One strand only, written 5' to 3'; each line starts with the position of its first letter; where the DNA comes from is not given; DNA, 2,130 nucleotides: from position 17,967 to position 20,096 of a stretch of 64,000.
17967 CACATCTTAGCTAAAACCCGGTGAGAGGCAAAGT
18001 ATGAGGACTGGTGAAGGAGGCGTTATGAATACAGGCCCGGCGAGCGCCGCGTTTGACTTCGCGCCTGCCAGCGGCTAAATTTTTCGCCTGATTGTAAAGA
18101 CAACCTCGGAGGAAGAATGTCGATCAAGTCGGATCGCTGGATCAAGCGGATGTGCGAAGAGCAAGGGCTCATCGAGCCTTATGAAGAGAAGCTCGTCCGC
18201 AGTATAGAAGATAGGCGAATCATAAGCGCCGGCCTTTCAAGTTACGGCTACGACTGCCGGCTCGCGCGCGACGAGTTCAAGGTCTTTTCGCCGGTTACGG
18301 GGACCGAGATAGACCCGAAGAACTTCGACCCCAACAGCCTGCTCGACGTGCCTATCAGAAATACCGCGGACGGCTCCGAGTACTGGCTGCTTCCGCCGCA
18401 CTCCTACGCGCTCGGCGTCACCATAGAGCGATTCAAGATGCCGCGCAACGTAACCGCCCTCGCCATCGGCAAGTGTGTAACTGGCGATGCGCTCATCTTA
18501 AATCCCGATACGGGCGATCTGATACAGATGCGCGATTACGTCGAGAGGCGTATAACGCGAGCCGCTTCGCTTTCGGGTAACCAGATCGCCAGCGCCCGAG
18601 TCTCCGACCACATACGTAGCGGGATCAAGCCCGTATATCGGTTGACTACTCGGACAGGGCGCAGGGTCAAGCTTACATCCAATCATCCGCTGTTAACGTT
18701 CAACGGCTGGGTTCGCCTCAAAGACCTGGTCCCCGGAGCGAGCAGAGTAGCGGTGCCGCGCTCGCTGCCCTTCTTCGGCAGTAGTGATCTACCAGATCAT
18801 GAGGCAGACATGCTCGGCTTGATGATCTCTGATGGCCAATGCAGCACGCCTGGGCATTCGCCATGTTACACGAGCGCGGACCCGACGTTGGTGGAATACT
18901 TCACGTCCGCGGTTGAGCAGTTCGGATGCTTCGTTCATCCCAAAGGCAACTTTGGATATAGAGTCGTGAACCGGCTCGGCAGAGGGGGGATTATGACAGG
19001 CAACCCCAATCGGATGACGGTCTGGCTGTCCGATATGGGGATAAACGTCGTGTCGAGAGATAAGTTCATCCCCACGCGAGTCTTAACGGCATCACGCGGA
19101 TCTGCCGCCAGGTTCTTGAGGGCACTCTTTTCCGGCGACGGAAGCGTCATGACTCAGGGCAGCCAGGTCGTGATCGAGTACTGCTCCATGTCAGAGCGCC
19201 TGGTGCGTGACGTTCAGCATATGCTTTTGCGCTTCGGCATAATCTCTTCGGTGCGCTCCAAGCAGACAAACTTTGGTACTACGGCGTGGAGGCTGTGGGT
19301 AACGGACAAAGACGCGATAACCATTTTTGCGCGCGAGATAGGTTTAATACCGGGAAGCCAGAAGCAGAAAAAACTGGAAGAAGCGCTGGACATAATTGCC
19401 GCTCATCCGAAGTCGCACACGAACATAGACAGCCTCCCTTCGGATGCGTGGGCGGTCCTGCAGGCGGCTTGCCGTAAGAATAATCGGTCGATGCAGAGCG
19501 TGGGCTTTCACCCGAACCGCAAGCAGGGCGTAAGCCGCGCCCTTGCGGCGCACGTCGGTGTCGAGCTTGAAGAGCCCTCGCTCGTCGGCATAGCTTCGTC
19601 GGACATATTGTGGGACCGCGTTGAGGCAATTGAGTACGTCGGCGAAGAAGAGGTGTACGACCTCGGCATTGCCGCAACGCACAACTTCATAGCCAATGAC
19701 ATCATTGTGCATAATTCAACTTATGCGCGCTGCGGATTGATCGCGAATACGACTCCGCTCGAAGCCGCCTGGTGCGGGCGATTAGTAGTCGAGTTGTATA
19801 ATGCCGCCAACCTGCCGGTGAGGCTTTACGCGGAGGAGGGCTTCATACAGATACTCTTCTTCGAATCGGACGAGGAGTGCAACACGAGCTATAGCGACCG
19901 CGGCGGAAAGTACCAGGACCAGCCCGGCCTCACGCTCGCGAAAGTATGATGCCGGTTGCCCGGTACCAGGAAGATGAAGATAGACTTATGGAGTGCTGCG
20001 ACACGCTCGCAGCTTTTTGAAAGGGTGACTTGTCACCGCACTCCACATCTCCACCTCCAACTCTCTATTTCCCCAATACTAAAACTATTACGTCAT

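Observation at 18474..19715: dCTP deaminase gene carries a 414-aa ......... intein in its active-site loop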

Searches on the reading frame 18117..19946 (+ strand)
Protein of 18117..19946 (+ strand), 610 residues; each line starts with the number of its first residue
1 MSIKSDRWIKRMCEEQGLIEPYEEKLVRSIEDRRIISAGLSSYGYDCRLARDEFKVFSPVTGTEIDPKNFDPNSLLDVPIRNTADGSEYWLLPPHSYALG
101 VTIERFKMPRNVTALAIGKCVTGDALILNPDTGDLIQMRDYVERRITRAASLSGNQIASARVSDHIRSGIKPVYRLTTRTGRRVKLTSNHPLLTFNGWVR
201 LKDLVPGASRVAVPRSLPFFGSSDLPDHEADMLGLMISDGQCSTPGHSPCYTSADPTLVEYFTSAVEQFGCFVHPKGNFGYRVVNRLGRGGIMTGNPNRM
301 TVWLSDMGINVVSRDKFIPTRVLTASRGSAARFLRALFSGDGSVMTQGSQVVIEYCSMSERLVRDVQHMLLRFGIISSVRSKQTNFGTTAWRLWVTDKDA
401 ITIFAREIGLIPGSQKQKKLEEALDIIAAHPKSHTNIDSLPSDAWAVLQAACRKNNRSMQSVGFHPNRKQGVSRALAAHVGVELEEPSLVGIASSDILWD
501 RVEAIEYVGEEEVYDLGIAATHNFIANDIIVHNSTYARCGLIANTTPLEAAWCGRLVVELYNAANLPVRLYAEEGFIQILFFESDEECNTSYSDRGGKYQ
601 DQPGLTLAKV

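Call 3: search_protein_families(library=pfam, proteins=[window:18117-19946:+], max_evalue=0.1)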
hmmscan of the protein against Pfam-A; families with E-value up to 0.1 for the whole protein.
window:18117-19946:+ (610 aa): 4 families
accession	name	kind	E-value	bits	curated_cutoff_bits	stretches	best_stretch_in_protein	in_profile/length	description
PF14890.11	Intein_splicing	-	1.1e-24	87.5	35.8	1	149-533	25-155/155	Intein splicing domain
PF14528.11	LAGLIDADG_3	-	1.4e-20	73.7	22.5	1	331-409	4-82/82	LAGLIDADG-like domain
PF22769.1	DCD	-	1.5e-19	71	27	2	3-119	1-100/153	dCTP deaminase-like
PF14527.11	LAGLIDADG_WhiA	-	0.00055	20.4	23.2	1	332-409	3-75/93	WhiA LAGLIDADG-like domain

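Call 4: search_protein_families(library=ncbifam, proteins=[window:18117-19946:+], max_evalue=0.1)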
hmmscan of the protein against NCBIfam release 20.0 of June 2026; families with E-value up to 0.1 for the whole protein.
window:18117-19946:+ (610 aa): 18 families
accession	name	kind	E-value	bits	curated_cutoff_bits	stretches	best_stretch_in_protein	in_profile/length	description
NF005852.0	PRK07773.1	equivalog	3.2e-77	260.6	780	1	118-535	396-828/886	replicative DNA helicase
TIGR02274.1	dCTP_deam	equivalog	1.3e-33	116.2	92.8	2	531-609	99-179/180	dCTP deaminase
NF038098.1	GyrA_w_intein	exception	3.7e-27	94.7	1850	1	106-535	103-539/1232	intein-containing DNA gyrase subunit A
NF011418.0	PRK14845.1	equivalog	3.3e-19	68.2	756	2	179-424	99-312/1049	translation initiation factor IF-2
NF003159.0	PRK04132.1-4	equivalog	3e-17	61.9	999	2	117-432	57-350/852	replication factor C small subunit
NF006207.0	PRK08332.1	equivalog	4.6e-17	60.6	2400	2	167-382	942-1146/1684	vitamin B12-dependent ribonucleotide reductase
NF007072.0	PRK09519.1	equivalog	7.9e-17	60.9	1024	1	118-382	250-515/790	intein-containing recombinase RecA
NF003157.0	PRK04132.1-2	equivalog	2.5e-16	58.8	1103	2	173-429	113-358/864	replication factor C small subunit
NF038162.1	RtcB_rel_intein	exception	2e-14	52.6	1150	2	361-534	395-579/961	intein-containing RtcB family protein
NF011491.0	PRK14898.1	equivalog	2.9e-13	48.8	783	1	310-534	317-544/860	DNA-directed RNA polymerase subunit A''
NF003158.0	PRK04132.1-3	equivalog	7.7e-11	39.8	1750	1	116-210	644-741/1437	replication factor C small subunit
TIGR01445.1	intein_Nterm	domain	2.7e-08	34.7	24.5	1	120-194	1-83/83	intein N-terminal splicing region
NF045703.1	rSAM_Tes_intein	exception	5.6e-07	27.7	1700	1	306-381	439-514/1040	tetraether lipid synthase Tes, intein-containing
TIGR01443.1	intein_Cterm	domain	9.5e-07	28.9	15.6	1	512-534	1-24/24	intein C-terminal splicing region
NF038136.1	rSAM_Rv_intein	exception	4.9e-05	22.4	700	1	119-207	75-163/574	intein-containing Rv2578c family radical SAM protein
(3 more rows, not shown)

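Call 10: find_homologous_proteins(query=window:18117-19946:+, max_evalue=1e-10)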
Query window:18117-19946:+ (610 aa): 809 proteins with E <= 1e-10 among 8000 candidates; the best 120 are listed.
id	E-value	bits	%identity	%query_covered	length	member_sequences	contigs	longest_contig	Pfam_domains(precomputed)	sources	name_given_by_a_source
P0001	0.0e+0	1031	71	100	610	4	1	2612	PF22769.2,PF14528.12,PF14890.12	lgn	-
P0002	0.0e+0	1017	72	98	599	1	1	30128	PF22769.2,PF14528.12,PF14890.12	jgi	jgi:deoxycytidine triphosphate deaminase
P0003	7.5e-237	806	57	100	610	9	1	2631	PF22769.2,PF14528.12,PF14890.12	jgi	-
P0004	1.4e-228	778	57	97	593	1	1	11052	PF22769.2,PF14528.12,PF14890.12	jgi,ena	-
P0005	2.4e-193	662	51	100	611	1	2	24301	PF22769.2,PF14528.12,PF14890.12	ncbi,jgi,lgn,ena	-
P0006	3.2e-190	652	49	100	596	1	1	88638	PF22769.2,PF14528.12,PF14890.12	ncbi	-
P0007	6.7e-188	644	49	100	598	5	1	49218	PF22769.2,PF14528.12,PF14890.12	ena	-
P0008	7.3e-187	641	50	100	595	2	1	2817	PF22769.2,PF14528.12,PF14890.12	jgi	jgi:deoxycytidine triphosphate deaminase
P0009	1.1e-186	640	50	99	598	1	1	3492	PF22769.2,PF14528.12,PF14890.12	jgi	jgi:deoxycytidine triphosphate deaminase/intein/homing endonuclease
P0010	5.2e-186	638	50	100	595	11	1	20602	PF22769.2,PF14528.12,PF14890.12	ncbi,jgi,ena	-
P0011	5.9e-185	634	49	100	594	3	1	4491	PF22769.2,PF14528.12,PF14890.12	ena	-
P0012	7.4e-184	631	49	100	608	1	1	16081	PF22769.2,PF14528.12,PF14890.12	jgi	jgi:deoxycytidine triphosphate deaminase/intein/homing endonuclease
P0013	1.2e-183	630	48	100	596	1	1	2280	PF22769.2,PF14528.12,PF14890.12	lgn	-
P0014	6.8e-183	627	48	97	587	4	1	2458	PF22769.2,PF14528.12,PF14890.12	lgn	-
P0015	2.0e-182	626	49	100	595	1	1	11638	PF22769.2,PF14528.12,PF14527.12,PF14890.12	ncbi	-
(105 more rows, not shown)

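Call 19: search_dna_similar(query=window:18117-19946:+, collection=phages, mode=protein, max_rows=30)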
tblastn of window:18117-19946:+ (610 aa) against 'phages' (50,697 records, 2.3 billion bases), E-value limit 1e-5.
Records with a match: 153; places in all: 155; records where one place covers at least 80% of the query: 0.
Best place of each record, by identity: <60% 153.
By first word of the organism name: Pseudomonas 75; Enterococcus 11; Bacillus 9; Listeria 8; Prevotella 6; Xanthomonas 5; Ralstonia 5; Pectobacterium 4; Anabaena 3; Nostoc 3; and 18 more.
By host as written in the record: Pseudomonas aeruginosa 29; - 18; Pseudomonas aeruginosa PAO1 10; Listeria monocytogenes 6; Prevotella sp. 6; Pseudomonas fluorescens SBW25 4; Pseudomonas sp. 4; Enterococcus faecium 3; and 57 more.
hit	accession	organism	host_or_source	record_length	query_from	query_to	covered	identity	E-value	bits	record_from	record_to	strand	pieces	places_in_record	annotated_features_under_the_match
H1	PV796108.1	Bacillus phage Edson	Bacillus cereus BC102p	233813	117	534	69%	28.8%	1e-43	174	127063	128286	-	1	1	hypothetical protein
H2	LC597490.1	Bacillus phage vB_BceM_WH1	Bacillus cereus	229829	117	534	69%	28.5%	4e-44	175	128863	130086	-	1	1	phage terminase large subunit family protein_gp116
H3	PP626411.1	Bacillus phage fHSPT3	Bacillus subtilis subsp. subtilis str. ...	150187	118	537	69%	27.8%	2e-23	112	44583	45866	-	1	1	protein RecA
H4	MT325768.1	Psychrobacillus phage Perkons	Psychrobacillus psychrodurans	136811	103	546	73%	25.6%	5e-24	114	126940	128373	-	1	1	terminase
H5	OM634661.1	Bacillus phage vB_BauM_KLEB27-3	Bacillus australimaris sKR4M-27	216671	117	534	69%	26.9%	2e-36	152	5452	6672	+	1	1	terminase large subunit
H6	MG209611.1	Aphanizomenon phage vB_AphaS-CL131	Aphanizomenon flos-aquae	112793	17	610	50%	35.9%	2e-23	188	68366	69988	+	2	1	dCTP deaminase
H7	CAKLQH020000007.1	Acinetobacter phage MD-2021a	not known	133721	1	609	33%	54.2%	4e-25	225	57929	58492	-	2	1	dcd: 2'-deoxycytidine 5'-triphosphate deaminase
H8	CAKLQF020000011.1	Acinetobacter phage MD-2021a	not known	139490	1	609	33%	54.2%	4e-25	225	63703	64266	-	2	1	dcd: 2'-deoxycytidine 5'-triphosphate deaminase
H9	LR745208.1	uncultured phage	metagenomic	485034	119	537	69%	25.8%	2e-21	105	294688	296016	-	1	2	record has no annotation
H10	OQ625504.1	Cylindrospermopsis phage Cr-LKS4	Cylindrospermopsis raciborskii KLL07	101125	3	610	35%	50.0%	2e-25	210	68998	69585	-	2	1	dCTP deaminase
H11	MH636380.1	Cylindrospermopsis raciborskii virus RM-2018a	Reeuwijkse Plassen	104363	3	610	33%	52.5%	3e-25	209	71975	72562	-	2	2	dCTP deaminase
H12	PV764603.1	Xanthomonas phage PhiXhv-16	Xanthomonas hortorum pv. vitians ...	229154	120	540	69%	24.6%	5e-13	79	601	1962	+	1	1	terminase large subunit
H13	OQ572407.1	Pseudomonas phage Y5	Pseudomonas aeruginosa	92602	1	609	33%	51.5%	5e-27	226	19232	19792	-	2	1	record has no annotation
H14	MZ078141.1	Anabaena phage Elbi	Anabaena sp. PCC 7120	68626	3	602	39%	42.3%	3e-20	194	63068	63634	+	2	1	deoxycytidylate deaminase | hypothetical protein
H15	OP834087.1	Anabaena phage YongM2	Anabaena flos-aquae FACHB-418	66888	3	602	34%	47.7%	1e-23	202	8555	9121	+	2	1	deoxycytidine triphosphate deaminase | hypothetical protein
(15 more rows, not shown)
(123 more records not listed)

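Call 20: get_annotated_region(hit=H6, flank=300)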
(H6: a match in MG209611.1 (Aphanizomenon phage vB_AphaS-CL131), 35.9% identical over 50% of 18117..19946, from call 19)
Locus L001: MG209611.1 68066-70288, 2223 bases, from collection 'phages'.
description: Aphanizomenon phage vB_AphaS-CL131, complete genome.
organism: Aphanizomenon phage vB_AphaS-CL131 (NCBI taxid 2047766)
taxonomy: Viruses; Duplodnaviria; Heunggongvirae; Uroviricota; Caudoviricetes
host: Aphanizomenon flos-aquae; source: Curonian Lagoon; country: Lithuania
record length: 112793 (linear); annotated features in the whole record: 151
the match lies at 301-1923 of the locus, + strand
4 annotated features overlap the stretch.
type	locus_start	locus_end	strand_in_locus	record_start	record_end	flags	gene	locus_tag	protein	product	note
CDS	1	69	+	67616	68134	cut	-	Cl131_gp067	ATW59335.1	hypothetical protein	-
CDS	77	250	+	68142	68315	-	-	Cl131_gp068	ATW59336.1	hypothetical protein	-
CDS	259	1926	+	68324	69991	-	-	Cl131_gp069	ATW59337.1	dCTP deaminase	similar to deoxycytidine triphosphate deaminase YP_006382579.1 from Pseudomonas phage Lu11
CDS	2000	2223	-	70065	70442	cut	-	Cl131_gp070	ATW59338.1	hypothetical protein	-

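Call 43: find_encoding_contigs(protein=P0002, flank=4000, max_places=3)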
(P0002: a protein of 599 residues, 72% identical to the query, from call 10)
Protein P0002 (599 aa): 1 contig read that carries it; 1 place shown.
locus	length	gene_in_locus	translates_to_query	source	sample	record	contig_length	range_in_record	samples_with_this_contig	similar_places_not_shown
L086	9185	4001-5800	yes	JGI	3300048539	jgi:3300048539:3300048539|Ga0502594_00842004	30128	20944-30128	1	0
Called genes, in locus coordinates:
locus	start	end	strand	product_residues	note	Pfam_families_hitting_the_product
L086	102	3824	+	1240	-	PF08448:PAS_4, PF00989:PAS, PF08448:PAS_4, PF13426:PAS_9, PF08447:PAS_3, PF00989:PAS, PF13426:PAS_9, PF08447:PAS_3, +11 more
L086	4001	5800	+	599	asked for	PF22769:DCD (weak), PF14890:Intein_splicing, PF14528:LAGLIDADG_3, PF22769:DCD (weak)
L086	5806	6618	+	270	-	PF11340:DUF3142 (weak)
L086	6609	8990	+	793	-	-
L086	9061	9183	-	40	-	?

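Call 45: predict_structure(alignment_id=A1)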
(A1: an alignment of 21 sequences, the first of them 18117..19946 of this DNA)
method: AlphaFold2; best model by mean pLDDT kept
length: 610 residues; sequences in the alignment: 21
mean_pLDDT: 79.6   pTM: 0.69
mean pLDDT of the five models: 79.6, 78.3, 74.5, 72.1, 70.5
residues with pLDDT >= 90: 230; 70-90: 231; 50-70: 100; < 50: 49
segments of 3 or more residues with pLDDT < 50: 26-40, 60-69, 290-294, 535-541, 600-608
pLDDT, mean of each block of 10 residues (from residue 1): 74 85 56 43 64 64 44 66 73 72 81 64 90 93 91 92 74 89 88 86 91 95 93 82 63 86 92 76 74 60 85 88 96 95 90 93 96 95 85 93 97 95 93 76 91 89 82 89 90 92 93 76 90 50 58 74 65 65 78 57 45
secondary structure, 60 per line:
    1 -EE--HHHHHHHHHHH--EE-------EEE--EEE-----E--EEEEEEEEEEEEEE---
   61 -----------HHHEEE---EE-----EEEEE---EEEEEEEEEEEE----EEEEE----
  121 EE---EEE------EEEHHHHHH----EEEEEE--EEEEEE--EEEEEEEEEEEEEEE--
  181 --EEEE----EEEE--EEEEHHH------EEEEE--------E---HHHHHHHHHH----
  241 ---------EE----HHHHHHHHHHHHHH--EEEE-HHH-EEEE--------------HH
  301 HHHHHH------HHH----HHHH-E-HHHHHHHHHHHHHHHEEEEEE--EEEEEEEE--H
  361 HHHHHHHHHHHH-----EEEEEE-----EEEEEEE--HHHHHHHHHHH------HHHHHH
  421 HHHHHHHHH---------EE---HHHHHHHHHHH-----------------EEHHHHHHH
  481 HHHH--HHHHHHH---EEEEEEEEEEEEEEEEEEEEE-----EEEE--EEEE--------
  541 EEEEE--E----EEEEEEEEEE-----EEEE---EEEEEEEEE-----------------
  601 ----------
elements in order: H6-16 E28-30 E33-35 E44-57 E75-77 E88-92 E96-107 E112-116 E126-128 E135-137 H138-143 E148-153 E156-161 E164-178 E183-186 E191-194 E197-200 E210-214 H227-236 H256-269 E272-275 E281-284 H299-306 H320-323 H327-341 E342-347 E350-357 H360-372 E378-383 E389-395 H398-408 H415-429 H444-454 H474-484 H487-493 E497-517 E523-526 E529-532 E541-545 E553-562 E568-571 E575-583

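Call 49: fold_search(model_id=the predicted structure, library=pdb)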
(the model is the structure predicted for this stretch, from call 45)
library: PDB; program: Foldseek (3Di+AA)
matches with E <= 10: 661; with E <= 0.001: 43
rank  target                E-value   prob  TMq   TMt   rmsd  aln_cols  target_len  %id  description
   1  7qss                  1.3e-20  1.00  0.49  0.68   5.9       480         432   17  Crystal structure of homing endonuclease-associated TliVMA intein (C1A) (released 2022-03-30)
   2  7qsu                  3.1e-20  1.00  0.44  0.70   7.2       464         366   17  Crystal structure of homing endonuclease-associated TliVMA intein (C1A, d333-339) (released 2022-03-30)
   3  1dq3                  7.0e-17  1.00  0.44  0.57   7.1       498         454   17  CRYSTAL STRUCTURE OF AN ARCHAEAL INTEIN-ENCODED HOMING ENDONUCLEASE PI-PFUI (released 2000-07-05)
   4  2cw7                  2.2e-14  1.00  0.47  0.52   6.4       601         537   14  Crystal structure of intein homing endonuclease II (released 2006-04-18)
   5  7qst                  7.9e-14  1.00  0.42  0.68   5.8       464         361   17  Crystal structure of homing endonuclease-associated PhoVMA intein (C1A) (released 2022-03-30)
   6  1jva_B                3.2e-12  1.00  0.38  0.51   7.4       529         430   11  CRYSTAL STRUCTURE OF THE VMA1-DERIVED ENDONUCLEASE BEARING THE N AND C EXTEIN PROPEPTIDES (released 2002-08-29)
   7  1vde_B                1.8e-11  1.00  0.38  0.52   7.4       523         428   12  PI-SCEI, A HOMING ENDONUCLEASE WITH PROTEIN SPLICING ACTIVITY (released 1998-04-08)
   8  1ef0_A                3.0e-11  1.00  0.37  0.51   7.7       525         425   12  CRYSTAL STRUCTURE OF PI-SCEI MINIPRECURSOR (released 2000-06-07)
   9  1lwt_A                6.4e-11  1.00  0.37  0.48   7.8       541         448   13  Crystal structure of the intein homing endonuclease PI-SceI bound to its substrate DNA (Ca2+ free) (released 2002-09-27)
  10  1dfa                  8.4e-11  1.00  0.37  0.52   8.5       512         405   13  CRYSTAL STRUCTURE OF PI-SCEI IN C2 SPACE GROUP (released 1999-12-08)
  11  1um2_B                1.2e-10  1.00  0.37  0.51   7.8       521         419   12  Crystal Structure of the Vma1-Derived Endonuclease with the Ligated Extein Segment (released 2004-09-22)
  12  1lws_A                2.2e-10  1.00  0.33  0.44  11.6       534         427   12  Crystal structure of the intein homing endonuclease PI-SceI bound to its recognition sequence (released 2002-09-27)
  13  1vde_A                6.1e-10  1.00  0.37  0.49   9.8       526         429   12  PI-SCEI, A HOMING ENDONUCLEASE WITH PROTEIN SPLICING ACTIVITY (released 1998-04-08)
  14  1ef0_B                7.2e-10  1.00  0.35  0.50   8.9       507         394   12  CRYSTAL STRUCTURE OF PI-SCEI MINIPRECURSOR (released 2000-06-07)
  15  1jva_A                1.4e-09  1.00  0.37  0.50   9.0       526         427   11  CRYSTAL STRUCTURE OF THE VMA1-DERIVED ENDONUCLEASE BEARING THE N AND C EXTEIN PROPEPTIDES (released 2002-08-29)
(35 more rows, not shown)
